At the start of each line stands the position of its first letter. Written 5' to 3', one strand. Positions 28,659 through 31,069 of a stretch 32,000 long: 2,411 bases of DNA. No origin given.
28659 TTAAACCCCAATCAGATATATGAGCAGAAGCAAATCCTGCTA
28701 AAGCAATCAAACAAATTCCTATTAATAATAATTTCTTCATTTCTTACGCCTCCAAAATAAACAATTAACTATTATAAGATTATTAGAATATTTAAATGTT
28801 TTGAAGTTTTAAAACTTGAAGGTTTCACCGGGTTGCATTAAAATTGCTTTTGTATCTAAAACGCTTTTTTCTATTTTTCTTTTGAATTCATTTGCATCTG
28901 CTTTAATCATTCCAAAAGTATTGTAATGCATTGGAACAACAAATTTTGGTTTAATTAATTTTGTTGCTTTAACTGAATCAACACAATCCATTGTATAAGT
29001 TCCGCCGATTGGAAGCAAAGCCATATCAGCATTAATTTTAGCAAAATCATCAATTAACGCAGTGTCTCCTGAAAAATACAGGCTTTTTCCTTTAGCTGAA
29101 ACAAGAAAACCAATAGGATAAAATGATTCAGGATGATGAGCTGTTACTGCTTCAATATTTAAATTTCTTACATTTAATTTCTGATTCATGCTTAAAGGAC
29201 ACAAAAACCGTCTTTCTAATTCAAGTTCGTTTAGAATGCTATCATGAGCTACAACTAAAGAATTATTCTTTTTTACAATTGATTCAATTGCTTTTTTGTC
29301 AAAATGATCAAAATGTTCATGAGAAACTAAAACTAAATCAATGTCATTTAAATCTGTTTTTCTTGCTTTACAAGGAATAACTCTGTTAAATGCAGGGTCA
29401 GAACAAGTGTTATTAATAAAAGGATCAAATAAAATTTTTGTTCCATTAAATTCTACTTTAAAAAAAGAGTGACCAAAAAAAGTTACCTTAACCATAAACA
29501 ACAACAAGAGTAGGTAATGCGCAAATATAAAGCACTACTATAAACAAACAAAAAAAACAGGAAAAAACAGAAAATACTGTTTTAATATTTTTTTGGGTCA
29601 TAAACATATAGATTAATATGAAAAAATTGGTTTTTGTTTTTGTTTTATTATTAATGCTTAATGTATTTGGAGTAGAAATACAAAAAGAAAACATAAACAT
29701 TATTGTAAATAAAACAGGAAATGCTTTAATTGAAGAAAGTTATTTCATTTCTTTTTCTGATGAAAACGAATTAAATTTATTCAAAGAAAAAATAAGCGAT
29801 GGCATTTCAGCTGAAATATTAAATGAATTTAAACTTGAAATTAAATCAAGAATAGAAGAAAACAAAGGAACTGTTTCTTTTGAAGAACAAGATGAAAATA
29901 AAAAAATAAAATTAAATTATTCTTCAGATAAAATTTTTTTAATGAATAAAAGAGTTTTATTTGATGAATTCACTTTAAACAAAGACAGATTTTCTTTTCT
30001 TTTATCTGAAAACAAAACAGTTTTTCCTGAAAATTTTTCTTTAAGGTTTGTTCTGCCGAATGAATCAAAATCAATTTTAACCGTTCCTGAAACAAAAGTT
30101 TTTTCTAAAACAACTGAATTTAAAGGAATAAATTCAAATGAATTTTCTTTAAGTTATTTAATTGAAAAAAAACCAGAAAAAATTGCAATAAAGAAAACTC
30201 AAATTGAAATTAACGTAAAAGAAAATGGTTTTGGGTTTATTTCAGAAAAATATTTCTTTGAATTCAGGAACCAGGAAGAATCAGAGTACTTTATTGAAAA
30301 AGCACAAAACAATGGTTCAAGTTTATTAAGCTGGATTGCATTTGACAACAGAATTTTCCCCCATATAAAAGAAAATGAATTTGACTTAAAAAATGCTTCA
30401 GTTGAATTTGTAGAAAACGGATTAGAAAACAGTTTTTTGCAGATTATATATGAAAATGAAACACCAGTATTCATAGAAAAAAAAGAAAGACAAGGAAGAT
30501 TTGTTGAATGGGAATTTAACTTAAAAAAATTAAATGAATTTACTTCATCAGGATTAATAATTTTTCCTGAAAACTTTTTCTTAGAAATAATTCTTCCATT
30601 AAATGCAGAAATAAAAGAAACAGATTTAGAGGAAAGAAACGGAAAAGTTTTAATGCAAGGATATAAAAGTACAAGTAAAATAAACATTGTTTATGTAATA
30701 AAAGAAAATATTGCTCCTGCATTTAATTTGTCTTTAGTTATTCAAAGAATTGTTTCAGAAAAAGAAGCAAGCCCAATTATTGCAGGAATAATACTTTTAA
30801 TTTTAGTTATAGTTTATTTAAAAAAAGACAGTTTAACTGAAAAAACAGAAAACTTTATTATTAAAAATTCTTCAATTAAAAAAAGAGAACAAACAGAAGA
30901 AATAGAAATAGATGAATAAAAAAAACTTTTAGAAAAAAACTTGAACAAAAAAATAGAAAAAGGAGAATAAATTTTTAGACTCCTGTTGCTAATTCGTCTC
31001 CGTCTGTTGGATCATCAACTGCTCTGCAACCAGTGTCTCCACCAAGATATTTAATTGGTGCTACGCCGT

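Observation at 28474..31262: Paralogous small secreted Gly/Pro/Asp-rich peptide genes, duplicated with leader and SD, bracket an MBL hydrolase and a surface-anchored protein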

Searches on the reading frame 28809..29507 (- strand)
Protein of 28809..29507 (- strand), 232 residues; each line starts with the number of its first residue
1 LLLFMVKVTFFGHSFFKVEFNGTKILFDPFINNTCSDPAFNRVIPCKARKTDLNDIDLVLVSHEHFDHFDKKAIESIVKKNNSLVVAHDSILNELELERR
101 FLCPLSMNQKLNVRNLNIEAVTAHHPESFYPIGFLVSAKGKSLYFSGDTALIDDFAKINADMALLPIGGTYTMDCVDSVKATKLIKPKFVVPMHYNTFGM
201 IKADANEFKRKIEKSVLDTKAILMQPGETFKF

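Call 6: search_protein_families(library=pfam, proteins=[window:28809-29507:-], max_evalue=0.1)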
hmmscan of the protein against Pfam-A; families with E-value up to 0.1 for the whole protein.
window:28809-29507:- (232 aa): 4 families
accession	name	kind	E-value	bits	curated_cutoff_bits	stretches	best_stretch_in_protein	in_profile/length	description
PF13483.12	Lactamase_B_3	-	3.5e-25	89.3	24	1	7-194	1-160/160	Beta-lactamase superfamily domain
PF12706.13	Lactamase_B_2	-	1.4e-20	74.2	27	1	23-195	1-200/200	Beta-lactamase superfamily domain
PF00753.33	Lactamase_B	-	1e-08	35.8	22.7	1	18-69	11-57/196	Metallo-beta-lactamase superfamily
PF07801.16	DUF1647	-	0.022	15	25.7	1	50-119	54-121/141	Protein of unknown function (DUF1647)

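Call 23: find_related_loci(query=window:28809-29492:-, collection=genome_contigs, flank=10000)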
Query window:28809-29492:- (227 aa) in genome_contigs; peptide patterns used: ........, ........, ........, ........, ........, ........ (x = any residue, [..] = any of these).
599 stretches matched a pattern (row limit reached: there are more); 427 encode a relative of the query (tblastn E <= 1e-3); the best 80 are kept; 80 distinct loci.
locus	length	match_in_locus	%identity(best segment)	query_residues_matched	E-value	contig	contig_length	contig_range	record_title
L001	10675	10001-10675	78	1-225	3e-125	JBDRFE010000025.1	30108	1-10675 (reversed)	MAG: archaeon isolate MEGAHIT-group-1.353 k141_3724296, whole genome shotgun sequence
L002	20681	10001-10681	75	1-227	9e-123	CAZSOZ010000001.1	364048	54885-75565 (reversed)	MAG TPA_asm: uncultured archaeon isolate SRP141376_co4_183 genome assembly, contig: NODE_7_length_364048_cov_12.630847,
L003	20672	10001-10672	76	1-224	2e-120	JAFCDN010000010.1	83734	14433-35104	MAG: Candidatus Iainarchaeum archaeon isolate Meg19_1012_Bin_505 Meg19_1012_Bin_505_scaffold_1159, whole genome shotgun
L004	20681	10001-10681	62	1-227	7e-99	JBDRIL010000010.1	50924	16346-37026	MAG: archaeon isolate MEGAHIT-group-1.583 k141_4533022, whole genome shotgun sequence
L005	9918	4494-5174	58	1-227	4e-94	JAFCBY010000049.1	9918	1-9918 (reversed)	Candidatus Falkowbacteria bacterium isolate AB_1215_Bin_116 AB_1215_Bin_116.fna_scaffold_16861, whole genome shotgun seq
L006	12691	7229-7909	58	1-227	4e-94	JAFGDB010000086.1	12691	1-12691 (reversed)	MAG: Candidatus Iainarchaeum archaeon isolate Zod_Metabat.1151 k87_10415117, whole genome shotgun sequence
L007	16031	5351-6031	58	1-227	3e-92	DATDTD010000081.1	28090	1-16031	MAG TPA_asm: archaeon isolate SMAG_U8022 k141_403181, whole genome shotgun sequence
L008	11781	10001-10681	55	1-227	9e-92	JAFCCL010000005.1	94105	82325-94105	MAG: Candidatus Iainarchaeum archaeon isolate AB_3033_Bin_170 AB_3033_Bin_170_scaffold_118, whole genome shotgun sequenc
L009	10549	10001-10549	72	2-184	8e-92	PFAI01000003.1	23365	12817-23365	MAG: Candidatus Diapherotrites archaeon CG10_big_fil_rev_8_21_14_0_10_31_34 CG10_8_21_14_0.10_scaffold_2917_c, whole gen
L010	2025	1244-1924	55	1-227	1e-95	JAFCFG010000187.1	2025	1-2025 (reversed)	MAG: Candidatus Iainarchaeum archaeon isolate Meg22_1416_Bin_183 Meg22_1416_Bin_183_scaffold_145285, whole genome shotgu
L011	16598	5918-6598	55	1-227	6e-91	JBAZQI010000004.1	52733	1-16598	MAG: archaeon isolate SO_2017_SWC_5 scaffold_591_c1_LP-4_2017, whole genome shotgun sequence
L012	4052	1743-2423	56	1-227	3e-91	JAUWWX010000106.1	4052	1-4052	MAG: archaeon isolate CSMAG_2669 CSMAG_2669_k127_4839616_length_4052_cov_16.0000, whole genome shotgun sequence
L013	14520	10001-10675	56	3-227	4e-91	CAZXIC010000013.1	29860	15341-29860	MAG TPA_asm: uncultured archaeon isolate SRP323688_co1_45 genome assembly, contig: NODE_2729_length_29860_cov_8.014024,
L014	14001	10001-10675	55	3-227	5e-90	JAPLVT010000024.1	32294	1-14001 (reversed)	MAG: Candidatus Iainarchaeum archaeon isolate LacPavin_0920_SED5_MAG_51_8 LacPavin_0920_SED5_scaffold_369081, whole geno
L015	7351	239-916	55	1-226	5e-89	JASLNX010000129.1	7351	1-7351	MAG: archaeon isolate Arabian11_MAG_21 c_000001326327, whole genome shotgun sequence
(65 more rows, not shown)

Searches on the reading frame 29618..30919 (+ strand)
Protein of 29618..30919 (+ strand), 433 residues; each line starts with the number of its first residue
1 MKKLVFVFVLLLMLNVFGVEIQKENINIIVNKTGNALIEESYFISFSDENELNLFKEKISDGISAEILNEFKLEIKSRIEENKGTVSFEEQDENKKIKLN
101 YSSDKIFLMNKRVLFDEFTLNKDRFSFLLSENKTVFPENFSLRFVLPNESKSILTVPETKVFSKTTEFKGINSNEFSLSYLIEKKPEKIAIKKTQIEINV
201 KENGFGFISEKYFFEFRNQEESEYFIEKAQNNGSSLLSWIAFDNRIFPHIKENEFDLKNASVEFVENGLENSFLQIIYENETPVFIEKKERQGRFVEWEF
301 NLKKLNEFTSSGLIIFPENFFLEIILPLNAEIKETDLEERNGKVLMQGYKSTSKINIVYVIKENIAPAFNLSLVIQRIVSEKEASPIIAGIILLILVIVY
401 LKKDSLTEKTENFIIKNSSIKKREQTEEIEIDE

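Call 6: search_protein_families(library=pfam, proteins=[window:29618-30919:+], max_evalue=0.1)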
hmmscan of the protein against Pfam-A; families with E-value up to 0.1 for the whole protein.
window:29618-30919:+ (433 aa): 0 families

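Call 14: list_cluster_members(proteins=[P0001, P0002, window:29618-30919:+, window:28809-29492:-])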
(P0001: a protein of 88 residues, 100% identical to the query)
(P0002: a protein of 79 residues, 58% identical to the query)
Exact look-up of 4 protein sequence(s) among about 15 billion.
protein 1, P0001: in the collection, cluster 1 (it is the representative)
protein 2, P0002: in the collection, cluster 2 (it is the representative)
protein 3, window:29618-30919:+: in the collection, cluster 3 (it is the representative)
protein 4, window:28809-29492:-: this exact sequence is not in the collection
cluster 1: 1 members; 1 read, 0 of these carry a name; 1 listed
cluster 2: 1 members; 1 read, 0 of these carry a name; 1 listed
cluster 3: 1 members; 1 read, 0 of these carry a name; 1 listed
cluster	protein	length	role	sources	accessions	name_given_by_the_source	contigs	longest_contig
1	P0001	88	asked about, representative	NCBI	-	-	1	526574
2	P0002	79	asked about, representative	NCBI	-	-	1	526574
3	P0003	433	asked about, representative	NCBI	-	-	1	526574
